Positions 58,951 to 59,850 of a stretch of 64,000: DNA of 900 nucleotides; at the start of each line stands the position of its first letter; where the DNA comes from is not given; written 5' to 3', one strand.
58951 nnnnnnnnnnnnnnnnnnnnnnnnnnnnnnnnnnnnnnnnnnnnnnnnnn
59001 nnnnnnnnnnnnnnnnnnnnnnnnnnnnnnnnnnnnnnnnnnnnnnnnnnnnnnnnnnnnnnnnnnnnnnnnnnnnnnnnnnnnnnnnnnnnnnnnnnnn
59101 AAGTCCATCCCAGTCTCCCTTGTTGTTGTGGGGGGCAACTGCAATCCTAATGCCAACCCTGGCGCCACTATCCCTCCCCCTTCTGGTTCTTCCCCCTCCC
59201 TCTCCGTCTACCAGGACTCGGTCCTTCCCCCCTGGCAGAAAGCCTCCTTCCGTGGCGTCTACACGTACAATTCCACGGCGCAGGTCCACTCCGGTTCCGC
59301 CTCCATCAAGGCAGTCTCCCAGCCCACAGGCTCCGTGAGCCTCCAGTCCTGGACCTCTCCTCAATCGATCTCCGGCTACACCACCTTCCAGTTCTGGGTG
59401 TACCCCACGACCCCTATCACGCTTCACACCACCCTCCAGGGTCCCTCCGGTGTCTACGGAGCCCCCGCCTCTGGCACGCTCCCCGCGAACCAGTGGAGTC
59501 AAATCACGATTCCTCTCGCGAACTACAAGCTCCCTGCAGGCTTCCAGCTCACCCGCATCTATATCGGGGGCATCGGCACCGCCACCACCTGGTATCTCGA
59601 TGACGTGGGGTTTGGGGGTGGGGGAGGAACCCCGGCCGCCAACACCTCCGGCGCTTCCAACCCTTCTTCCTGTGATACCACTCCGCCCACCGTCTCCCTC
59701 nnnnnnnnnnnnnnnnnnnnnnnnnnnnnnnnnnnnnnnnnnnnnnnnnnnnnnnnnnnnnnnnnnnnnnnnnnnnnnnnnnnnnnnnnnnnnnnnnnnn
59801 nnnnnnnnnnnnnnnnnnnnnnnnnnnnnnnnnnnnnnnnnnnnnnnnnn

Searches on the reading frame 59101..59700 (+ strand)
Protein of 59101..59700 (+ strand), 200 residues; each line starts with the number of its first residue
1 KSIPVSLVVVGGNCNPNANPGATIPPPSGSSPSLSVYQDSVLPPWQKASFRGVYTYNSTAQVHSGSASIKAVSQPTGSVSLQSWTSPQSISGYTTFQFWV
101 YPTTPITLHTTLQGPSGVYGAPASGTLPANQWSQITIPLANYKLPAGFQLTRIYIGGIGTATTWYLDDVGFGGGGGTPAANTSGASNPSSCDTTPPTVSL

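Call 11: search_protein_families(library=pfam, proteins=[window:59101-59700:+], max_evalue=10)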
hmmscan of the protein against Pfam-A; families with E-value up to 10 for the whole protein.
window:59101-59700:+ (200 aa): 0 families

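Call 54: search_solved_structures(query=window:59101-59640:+, max_evalue=1)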
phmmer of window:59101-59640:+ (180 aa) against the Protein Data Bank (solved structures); distinct sequences matched with E-value up to 1: 0.
